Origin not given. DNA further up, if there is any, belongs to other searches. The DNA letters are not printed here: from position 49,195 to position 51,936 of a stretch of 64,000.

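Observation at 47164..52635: Tat-exported two-subunit Cys-ligand molybdoenzyme with TorD-like chaperone and an OprO/P-type anion porin, sitting directly upstream of a bis-MGD biosynthesis cluster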

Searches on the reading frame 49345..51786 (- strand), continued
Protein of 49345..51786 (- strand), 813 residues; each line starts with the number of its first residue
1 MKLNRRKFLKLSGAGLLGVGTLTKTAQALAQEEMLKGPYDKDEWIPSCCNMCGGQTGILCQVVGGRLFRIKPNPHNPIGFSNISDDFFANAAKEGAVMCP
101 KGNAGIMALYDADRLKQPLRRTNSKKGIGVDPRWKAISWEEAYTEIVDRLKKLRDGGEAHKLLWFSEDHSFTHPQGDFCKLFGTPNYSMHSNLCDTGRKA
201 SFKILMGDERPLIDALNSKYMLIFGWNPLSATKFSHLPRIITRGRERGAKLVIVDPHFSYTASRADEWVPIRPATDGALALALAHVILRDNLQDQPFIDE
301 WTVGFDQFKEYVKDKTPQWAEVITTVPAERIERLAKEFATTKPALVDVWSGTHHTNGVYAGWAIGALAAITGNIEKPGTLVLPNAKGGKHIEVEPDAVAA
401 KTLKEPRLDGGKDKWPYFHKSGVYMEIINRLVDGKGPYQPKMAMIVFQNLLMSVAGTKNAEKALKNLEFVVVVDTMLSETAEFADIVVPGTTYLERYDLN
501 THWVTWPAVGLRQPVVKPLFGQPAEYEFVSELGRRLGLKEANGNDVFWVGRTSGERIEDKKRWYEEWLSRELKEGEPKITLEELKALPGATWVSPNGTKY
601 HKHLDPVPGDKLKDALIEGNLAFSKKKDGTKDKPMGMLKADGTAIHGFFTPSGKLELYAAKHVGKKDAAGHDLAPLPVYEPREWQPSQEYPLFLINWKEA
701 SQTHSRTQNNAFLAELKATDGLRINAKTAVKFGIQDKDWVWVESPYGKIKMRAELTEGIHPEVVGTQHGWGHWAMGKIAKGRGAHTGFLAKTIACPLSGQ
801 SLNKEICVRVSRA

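Call 38: search_protein_families(library=ncbifam, max_evalue=0.001, proteins=[L002:1525-2433:+, L002:2435-3868:+, L002:3870-5255:+, L002:7794-8972:+, L002:7112-7789:+, L014:8034-9071:+, L002:13526-14170:+])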
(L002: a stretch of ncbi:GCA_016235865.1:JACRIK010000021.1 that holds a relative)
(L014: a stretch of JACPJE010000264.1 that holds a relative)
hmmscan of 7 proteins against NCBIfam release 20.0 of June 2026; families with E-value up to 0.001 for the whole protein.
L002:1525-2433:+ (302 aa): 4 families
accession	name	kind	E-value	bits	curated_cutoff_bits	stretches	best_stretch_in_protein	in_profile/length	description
TIGR03431.1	PhnD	equivalog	1.2e-45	156.2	261.1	1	48-301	28-284/288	phosphonate ABC transporter substrate-binding protein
TIGR01098.1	3A0109s03R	subfamily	5.2e-45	153.9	112.05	1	46-267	30-253/253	phosphate/phosphite/phosphonate ABC transporter substrate-binding protein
TIGR04553.1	ABC_peri_selen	hypoth_equivalog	3.4e-23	82.4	250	1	59-301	12-260/266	putative selenate ABC transporter substrate-binding protein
NF045601.2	BstB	equivalog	0.00018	20.8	350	1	91-296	62-260/267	sterol transporter periplasmic substrate-binding protein BstB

L002:2435-3868:+ (477 aa): 89 families (the best 25 are shown)
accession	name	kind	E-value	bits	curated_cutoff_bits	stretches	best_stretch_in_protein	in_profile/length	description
NF008468.0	PRK11360.1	equivalog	5.8e-65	219.8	646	1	244-474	382-610/616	two-component system sensor histidine kinase AtoS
NF007688.0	PRK10364.1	equivalog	1.9e-45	155.5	479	1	243-476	225-455/460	two-component system sensor histidine kinase ZraS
NF033092.0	HK_WalK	equivalog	2.5e-41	141.9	725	2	263-472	377-594/594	cell wall metabolism sensor histidine kinase WalK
NF046020.1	HisKinCckABruc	equivalog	1.1e-40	139.4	1000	1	246-471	468-706/868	cell cycle histidine kinase CckA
NF046044.1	PnpS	equivalog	8.4e-40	137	400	1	263-471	175-390/390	two-component system histidine kinase PnpS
NF047794.1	HisKinPtgB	equivalog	4.3e-39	134.3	1000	1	167-469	336-652/656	two-component system sensor histidine kinase PgtB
NF010411.0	PRK13837.1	equivalog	1.1e-38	132.8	647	1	246-473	438-676/828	two-component system VirA-like sensor kinase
NF008312.0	PRK11100.1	equivalog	2.1e-38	132.4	356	1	135-472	150-474/477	two-component system sensor histidine kinase CreC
TIGR02956.1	TMAO_torS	equivalog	3.3e-37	128.1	676.5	2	234-473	435-683/967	TMAO reductase system sensor histidine kinase/response regulator TorS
NF038348.1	T2SS_HK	subfamily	1.7e-36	125.8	450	2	302-472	406-573/574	histidine kinase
NF052574.1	HisKinEspCMyxo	equivalog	2.5e-35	121.9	1200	1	248-471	407-636/785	serine histidine kinase EspC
NF047466.1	hybrid_RR_LvrB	exception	4.2e-35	121.6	500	1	244-472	138-376/377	hybrid histidine kinase/response regulator LvrB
NF046026.1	HisKinCckACaul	equivalog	1.5e-34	119.1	1000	1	244-474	288-534/678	cell cycle histidine kinase CckA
NF045911.1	TCSHisKinNblS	equivalog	1.3e-33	116.2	1000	2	260-472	390-620/621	two-component system sensor histidine kinase NblS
NF053867.1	SprKinKinDBac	equivalog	3.8e-33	114.7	775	1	240-473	268-498/500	sporulation kinase KinD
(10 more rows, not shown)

L002:3870-5255:+ (461 aa): 115 families (the best 25 are shown)
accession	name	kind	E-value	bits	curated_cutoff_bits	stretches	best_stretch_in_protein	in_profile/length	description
NF008469.0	PRK11361.1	equivalog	6.1e-127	424.1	714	1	3-453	5-451/461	acetoacetate metabolism transcriptional regulator AtoC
TIGR01818.1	ntrC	equivalog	7.3e-126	420.7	558.6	2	5-396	1-381/463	nitrogen regulation protein NR(I)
NF007689.0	PRK10365.1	equivalog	1.5e-116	389.8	760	1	4-453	7-439/441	sigma-54-dependent response regulator transcription factor ZraR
TIGR02915.1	PEP_resp_reg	equivalog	2.7e-110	369.3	502.6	1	61-454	58-440/445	PEP-CTERM-box response regulator transcription factor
NF008176.1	PRK10923.1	equivalog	1.2e-105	353.8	620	1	4-396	5-385/469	nitrogen regulation protein NR(I)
TIGR01817.1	nifA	equivalog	2.3e-105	353.4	528.85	1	125-386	179-432/534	nif-specific transcriptional activator NifA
NF041552.1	TF_PrdR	equivalog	1.6e-104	350.4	795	1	110-454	238-574/577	sigma-54 dependent transcriptional regulator PrdR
NF051870.1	NAssimRespRegNtrX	equivalog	3.1e-104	349.4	600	1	3-455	2-449/452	nitrogen assimilation response regulator NtrX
NF041946.1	LuxO_transreg_Vib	equivalog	5.7e-99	332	800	1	48-453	40-457/463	quorum-sensing sigma-54 dependent transcriptional regulator LuxO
NF038308.1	RNA_repair_RtcR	equivalog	5e-92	309.4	650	1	64-450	99-505/530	RNA repair transcriptional activator RtcR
NF011695.0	PRK15115.1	equivalog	3e-90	303.1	763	1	4-449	8-429/445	two-component system response regulator GlrR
NF003451.0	PRK05022.1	equivalog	3.7e-90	303.1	476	1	119-450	167-502/512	nitric oxide reductase transcriptional regulator NorR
NF049963.1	RespRegFlgRCampy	domain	7.5e-87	291.9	750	1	8-454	6-425/429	fla regulon two-component system response regulator FlgR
NF011958.0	PRK15429.1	equivalog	1.1e-86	292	830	1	124-454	359-682/692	formate hydrogenlyase transcriptional activator FlhA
TIGR02974.1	phageshock_pspF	equivalog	5.8e-85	285.5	443.55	1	145-383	1-234/336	phage shock protein operon transcriptional activator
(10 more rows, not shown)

L002:7794-8972:+ (392 aa): 6 families
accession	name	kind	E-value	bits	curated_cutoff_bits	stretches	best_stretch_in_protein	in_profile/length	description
NF045798.1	DsrP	equivalog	6e-49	167.3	350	1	7-366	7-338/346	sulfate reduction electron transfer complex DsrMKJOP subunit DsrP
NF041784.1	mnquin_red_QrcD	equivalog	5.2e-17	62.2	570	2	194-370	222-400/408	menaquinone reductase integral membrane subunit QrcD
NF045714.1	sulf_resp_HmcC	equivalog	3e-13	49.8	550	1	24-364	13-361/376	sulfate respiration complex protein HmcC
TIGR03148.1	cyt_nit_nrfD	equivalog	4.2e-09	36.1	347.6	2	47-140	8-104/316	cytochrome c nitrite reductase subunit NrfD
NF008133.1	PRK10881.1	equivalog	7.7e-09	35.5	450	1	20-370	20-373/377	Ni/Fe-hydrogenase cytochrome b subunit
NF011568.0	PRK14992.1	equivalog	4.4e-05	23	314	1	45-212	15-187/341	tetrathionate reductase subunit TtrC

L002:7112-7789:+ (225 aa): 45 families (the best 25 are shown)
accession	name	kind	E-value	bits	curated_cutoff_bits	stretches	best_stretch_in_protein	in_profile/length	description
NF041782.1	mnquin_red_QrcC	equivalog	4.9e-73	245.7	400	1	4-223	1-226/239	menaquinone reductase iron-sulfur cluster-binding subunit QrcC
NF045797.1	DsrO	equivalog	4.2e-52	176.9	200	1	2-222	42-234/235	sulfate reduction electron transfer complex DsrMKJOP subunit DsrO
NF041715.1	arsenate_red_ArrB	equivalog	3e-46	157.9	450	2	3-123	2-113/233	arsenate respiratory reductase iron-sulfur subunit ArrB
NF011569.0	PRK14993.1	equivalog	1.2e-42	146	416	1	2-205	42-203/244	tetrathionate reductase subunit TtrB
TIGR03149.1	cyt_nit_nrfC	equivalog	5.3e-39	133.9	377.6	1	2-219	37-213/225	cytochrome c nitrite reductase Fe-S protein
TIGR03478.1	DMSO_red_II_bet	subfamily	2.9e-29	102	480.7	2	42-202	109-232/321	DMSO reductase family type II enzyme, iron-sulfur subunit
TIGR02951.1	DMSO_dmsB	equivalog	1.3e-28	100.1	214.1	1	6-154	4-132/161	DMSO/selenate family reductase complex B subunit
NF038355.1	FDH3_beta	equivalog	4.5e-26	92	240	1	6-192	5-166/180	formate dehydrogenase FDH3 subunit beta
NF008134.0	PRK10882.1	equivalog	6.3e-26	91.2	263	1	5-147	40-195/329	hydrogenase 2 operon protein HybA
NF042979.1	EthbenzDh_ebdB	equivalog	1.6e-24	86.4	740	2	35-118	120-205/354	ethylbenzene dehydrogenase subunit beta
TIGR01660.1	narH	equivalog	2.3e-19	69.2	524.05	1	54-124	171-241/492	nitrate reductase subunit beta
NF045715.1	sulf_resp_HmcB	equivalog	9.2e-18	64.4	420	1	5-190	38-198/307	sulfate respiration complex iron-sulfur protein HmcB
NF007382.0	PRK09898.1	equivalog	1.6e-15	57.2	213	1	6-116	61-173/208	ferredoxin-like protein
NF007658.0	PRK10330.1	equivalog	2.7e-14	53.1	260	1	6-153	5-138/181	electron transport protein HydN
TIGR01582.1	FDH-beta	equivalog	7.2e-14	51.6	334.7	1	5-117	23-144/283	formate dehydrogenase subunit beta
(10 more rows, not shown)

L014:8034-9071:+ (345 aa): 0 families

L002:13526-14170:+ (214 aa): 0 families

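Call 63: search_protein_families(library=pfam, max_evalue=0.01, proteins=[L004:13124-14560:+, L004:14548-15279:+, L021:11683-13089:+, L008:17041-17964:+, L008:17964-19073:+, L008:19084-19497:+, L008:16462-16806:+, L007:13037-13579:+, L007:16580-18955:+, L007:14502-16610:+])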
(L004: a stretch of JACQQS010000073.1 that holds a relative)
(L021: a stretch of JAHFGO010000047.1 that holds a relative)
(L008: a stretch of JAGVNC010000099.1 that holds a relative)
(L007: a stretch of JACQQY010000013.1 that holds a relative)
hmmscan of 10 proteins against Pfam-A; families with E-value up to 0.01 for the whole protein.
L004:13124-14560:+ (478 aa): 1 family
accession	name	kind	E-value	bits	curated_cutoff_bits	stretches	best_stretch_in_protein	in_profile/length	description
PF16930.11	Porin_5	-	1.6e-23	83.5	22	2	121-314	155-332/535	Putative porin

L004:14548-15279:+ (243 aa): 0 families

L021:11683-13089:+ (468 aa): 3 families
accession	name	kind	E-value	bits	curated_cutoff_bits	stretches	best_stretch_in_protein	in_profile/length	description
PF03600.22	CitMHS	-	8.8e-51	173.4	31.9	1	53-405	10-336/336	Citrate transporter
PF02040.21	ArsB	-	1.9e-10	41.1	22.2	1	92-457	61-417/423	Arsenical pump membrane protein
PF00939.25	Na_sulph_symp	-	6.5e-05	22.6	27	1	397-461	175-239/472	Sodium:sulfate symporter transmembrane region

L008:17041-17964:+ (307 aa): 1 family
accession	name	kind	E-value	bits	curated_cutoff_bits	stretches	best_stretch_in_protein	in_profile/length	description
PF03773.19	ArsP_1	-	1.9e-69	234.5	32.3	1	13-301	5-294/294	Predicted permease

L008:17964-19073:+ (369 aa): 1 family
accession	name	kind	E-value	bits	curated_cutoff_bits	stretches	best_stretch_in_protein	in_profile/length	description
PF01758.21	SBF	-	3.1e-58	197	24.3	1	71-267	1-189/191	Sodium Bile acid symporter family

L008:19084-19497:+ (137 aa): 1 family
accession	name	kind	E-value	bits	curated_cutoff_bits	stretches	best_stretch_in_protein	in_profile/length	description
PF01451.26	LMWPc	-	3.9e-21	76.2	23.2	1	6-133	1-143/144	Low molecular weight phosphotyrosine protein phosphatase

L008:16462-16806:+ (114 aa): 13 families
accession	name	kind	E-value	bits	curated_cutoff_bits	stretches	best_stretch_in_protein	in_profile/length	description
PF01022.26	HTH_5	-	1.9e-17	63.3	22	1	16-60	1-45/47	Bacterial regulatory protein, arsR family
PF12840.13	HTH_20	-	3.1e-07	30.7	27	1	14-60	1-48/51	Helix-turn-helix domain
PF12802.13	MarR_2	-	0.0002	21.9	27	1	35-65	25-58/61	MarR family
PF13384.12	HTH_23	-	0.00083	19.5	24.6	1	17-61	5-48/50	Homeodomain-like domain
PF01047.28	MarR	-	0.0013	19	24.6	1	25-60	12-47/59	MarR family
PF13936.12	HTH_38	-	0.0021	18.2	27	1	16-53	7-43/44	Helix-turn-helix domain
PF13412.12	HTH_24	-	0.0031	17.5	21.9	1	16-60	2-47/48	Winged helix-turn-helix DNA-binding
PF13545.12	HTH_Crp_2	-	0.0033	17.8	27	1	35-61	27-53/70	Crp-like helix-turn-helix domain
PF01325.25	Fe_dep_repress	-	0.0035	18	26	1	28-61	20-53/60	Iron dependent repressor, N-terminal DNA binding domain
PF13463.12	HTH_27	-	0.0042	17.8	22.2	1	27-65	15-56/68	Winged helix DNA-binding domain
PF01978.25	TrmB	-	0.0072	16.6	25.6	0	24-65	16-57/68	Sugar-specific transcriptional regulator TrmB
PF21476.4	PF0610-like_N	-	0.0084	16.8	33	0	19-52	3-36/50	PF0610-like, N-terminal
PF25213.1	HVO_A0261_N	-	0.0097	16.2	35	0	17-67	11-61/86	HVO_A0261 N-terminal domain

L007:13037-13579:+ (180 aa): 1 family
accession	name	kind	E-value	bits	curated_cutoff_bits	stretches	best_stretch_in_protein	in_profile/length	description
PF04536.20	TPM_phosphatase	-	1.2e-19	71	22.1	1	39-165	1-124/125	TPM domain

L007:16580-18955:+ (791 aa): 3 families
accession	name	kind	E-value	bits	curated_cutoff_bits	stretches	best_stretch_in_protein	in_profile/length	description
PF00384.28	Molybdopterin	-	2e-66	224.9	24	1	113-564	1-347/353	Molybdopterin oxidoreductase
PF01568.27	Molydop_binding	-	4.7e-25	88.2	26.8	1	674-782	1-110/110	Molydopterin dinucleotide binding domain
PF04879.21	Molybdop_Fe4S4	-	3.1e-17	62.7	22.7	1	57-109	2-54/55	Molybdopterin oxidoreductase Fe4S4 domain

L007:14502-16610:+ (702 aa): 0 families

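Call 78: search_protein_families(library=pfam, max_evalue=0.001, proteins=[L071:5988-6650:+, L071:4546-5985:+, L014:13448-15073:+, L014:15070-16527:+, L014:16532-18460:+, L014:18460-19044:+, L072:5672-6484:+, L072:6540-8150:+, L033:8622-10646:+, L028:10323-14069:+])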
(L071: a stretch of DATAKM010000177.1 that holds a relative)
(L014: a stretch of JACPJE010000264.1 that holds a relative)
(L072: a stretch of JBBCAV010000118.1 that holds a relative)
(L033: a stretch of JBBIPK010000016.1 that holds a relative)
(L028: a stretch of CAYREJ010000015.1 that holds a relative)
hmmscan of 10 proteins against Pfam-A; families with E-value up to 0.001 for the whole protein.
L071:5988-6650:+ (220 aa): 4 families
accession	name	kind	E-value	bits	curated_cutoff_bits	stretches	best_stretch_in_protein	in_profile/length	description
PF00072.30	Response_reg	-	1.4e-26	93.2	30.2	1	7-118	2-111/111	Response regulator receiver domain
PF00196.25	GerE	-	1.9e-16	59.9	23.5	1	153-208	2-57/57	Bacterial regulatory proteins, luxR family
PF08281.18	Sigma70_r4_2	-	4.3e-07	29.9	25.7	1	154-196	11-54/54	Sigma-70, region 4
PF04545.22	Sigma70_r4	-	0.00058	19.8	24.1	0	154-196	5-48/50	Sigma-70, region 4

L071:4546-5985:+ (479 aa): 5 families
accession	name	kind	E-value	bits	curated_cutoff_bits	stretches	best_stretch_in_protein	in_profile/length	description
PF00672.30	HAMP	-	1.5e-16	60.9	25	1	199-249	1-51/53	HAMP domain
PF07730.19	HisKA_3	-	1.8e-13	51.2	24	1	277-342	1-68/68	Histidine kinase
PF02518.31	HATPase_c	-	1.5e-12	48.4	26.4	1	383-475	3-110/111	Histidine kinase-, DNA gyrase B-, and HSP90-like ATPase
PF17203.10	sCache_3_2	-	2.6e-12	47.5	28.4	1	52-177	5-137/140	Single cache domain 3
PF13581.12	HATPase_c_2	-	0.00011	22.6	27.4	1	378-436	24-87/127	Histidine kinase-like ATPase domain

L014:13448-15073:+ (541 aa): 3 families
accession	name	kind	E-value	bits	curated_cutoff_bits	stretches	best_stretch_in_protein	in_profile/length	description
PF13517.12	FG-GAP_3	-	1.3e-47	160.7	26.9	5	126-187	1-61/61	FG-GAP-like repeat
PF07593.17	UnbV_ASPIC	-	2.9e-24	85.2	23.4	1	468-534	1-67/68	ASPIC and UnbV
PF01839.29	FG-GAP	-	1.4e-09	38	22.1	0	123-152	6-32/37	FG-GAP repeat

L014:15070-16527:+ (485 aa): 1 family
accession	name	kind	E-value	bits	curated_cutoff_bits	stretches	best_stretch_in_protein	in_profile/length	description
PF18582.6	HZS_alpha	-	3.2e-22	79.4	26.6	1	367-458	1-98/98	Hydrazine synthase alpha subunit middle domain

L014:16532-18460:+ (642 aa): 13 families
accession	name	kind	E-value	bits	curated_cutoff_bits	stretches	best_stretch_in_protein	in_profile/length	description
PF10282.15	Lactonase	-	1.7e-16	60.8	21.7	2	53-158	198-319/344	Lactonase, 7-bladed beta-propeller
PF02239.22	Cytochrom_D1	-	6e-12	45.2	25.5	1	65-164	12-110/368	Cytochrome D1 heme domain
PF21783.3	YNCE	-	2.7e-11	43.8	27.1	1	56-135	252-331/339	YNCE-like beta-propeller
PF03150.19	CCP_MauG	-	4.6e-10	40.8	25.6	1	414-484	7-77/149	Di-haem cytochrome c peroxidase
PF25174.1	Beta-prop_THOC3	-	5.7e-10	39.1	305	1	50-190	51-190/272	THOC3 beta-propeller domain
PF07676.18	PD40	-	5.8e-10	39.3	20.9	0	295-310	14-29/38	WD40-like Beta Propeller Repeat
PF00400.38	WD40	-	1.2e-07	32.4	27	0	293-309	15-30/39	WD domain, G-beta repeat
PF08450.18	SGL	-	6.3e-07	29.7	26.3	0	90-190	136-244/246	SMP-30/Gluconolactonase/LRE-like region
PF01436.27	NHL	-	6.4e-06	26.4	20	0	131-143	3-15/28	NHL repeat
PF00034.26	Cytochrom_C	-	4.4e-05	25.2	21.3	0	554-641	10-88/90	Cytochrome c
PF23414.1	Beta-prop_EML_2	-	7.6e-05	22.6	90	0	92-190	3-100/266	Echinoderm microtubule-associated protein second beta-propeller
PF13449.12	Phytase-like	-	0.00014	22.3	27.6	0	92-192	72-144/284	Esterase-like activity of phytase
PF13570.13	Beta-prop_ACSF4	-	0.00057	19.8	133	1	42-114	255-326/329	Beta-alanine-activating enzyme, beta-propeller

L014:18460-19044:+ (194 aa): 1 family
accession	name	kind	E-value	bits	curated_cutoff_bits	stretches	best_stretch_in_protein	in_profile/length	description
PF13435.11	Cytochrome_C554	-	4.2e-15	56.9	20.8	1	49-130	1-84/84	Cytochrome c554 and c-prime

L072:5672-6484:+ (270 aa): 3 families
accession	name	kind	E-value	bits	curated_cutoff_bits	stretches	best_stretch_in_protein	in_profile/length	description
PF12849.12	PBP_like_2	-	8.6e-31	108.1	27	1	34-257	15-267/267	PBP superfamily domain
PF13531.11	SBP_bac_11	-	0.00012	22.4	25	0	43-264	12-223/227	Bacterial extracellular solute-binding protein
PF12727.12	PBP_like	-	0.00023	20.8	27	1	63-158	16-107/193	PBP superfamily domain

L072:6540-8150:+ (536 aa): 1 family
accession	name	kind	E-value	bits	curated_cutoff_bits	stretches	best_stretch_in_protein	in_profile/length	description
PF00015.26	MCPsignal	-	7.2e-37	127.3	34.6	1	288-483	4-170/172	Methyl-accepting chemotaxis protein (MCP) signalling domain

L033:8622-10646:+ (674 aa): 0 families

L028:10323-14069:+ (1248 aa): 2 families
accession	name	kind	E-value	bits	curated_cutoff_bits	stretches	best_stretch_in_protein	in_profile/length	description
PF00082.27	Peptidase_S8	-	1.1e-21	77.8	21.8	1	270-580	7-273/288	Subtilase family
PF20773.4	InhA-like_MAM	-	3e-14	53.4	26.9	1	992-1128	36-162/191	Immune inhibitor A-like, MAM domain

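Call 84: get_annotated_region(hit=H8, flank=2500)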
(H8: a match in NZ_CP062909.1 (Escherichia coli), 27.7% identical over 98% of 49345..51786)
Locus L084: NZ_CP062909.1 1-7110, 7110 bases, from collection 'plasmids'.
description: Escherichia coli strain Res13-Lact-EB12-05 plasmid unnamednovel_1, complete sequence
organism: Escherichia coli (NCBI taxid 562)
taxonomy: Bacteria; Pseudomonadota; Gammaproteobacteria; Enterobacterales; Enterobacteriaceae; Escherichia; Escherichia coli
host: -; source: Sus scrofa domesticus,feces; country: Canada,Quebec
typing (MOB-suite, as given by PLSDB): mobilizable; replicon IncFIB
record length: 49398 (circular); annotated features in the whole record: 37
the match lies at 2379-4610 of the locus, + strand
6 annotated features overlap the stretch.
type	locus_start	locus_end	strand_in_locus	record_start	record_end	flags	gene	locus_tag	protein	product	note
CDS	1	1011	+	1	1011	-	-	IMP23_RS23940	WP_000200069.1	RepB family plasmid replication initiator protein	GO:0006270 - DNA replication initiation [Evidence IEA]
CDS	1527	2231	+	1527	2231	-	-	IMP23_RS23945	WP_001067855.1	IS6-like element IS26 family transposase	-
CDS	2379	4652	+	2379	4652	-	phsA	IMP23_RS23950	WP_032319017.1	thiosulfate reductase PhsA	-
CDS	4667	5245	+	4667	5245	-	phsB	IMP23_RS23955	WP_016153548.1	thiosulfate reductase electron transport protein PhsB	-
CDS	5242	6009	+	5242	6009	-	-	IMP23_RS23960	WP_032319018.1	thiosulfate reductase cytochrome B subunit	-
CDS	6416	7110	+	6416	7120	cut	-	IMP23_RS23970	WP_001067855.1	IS6-like element IS26 family transposase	-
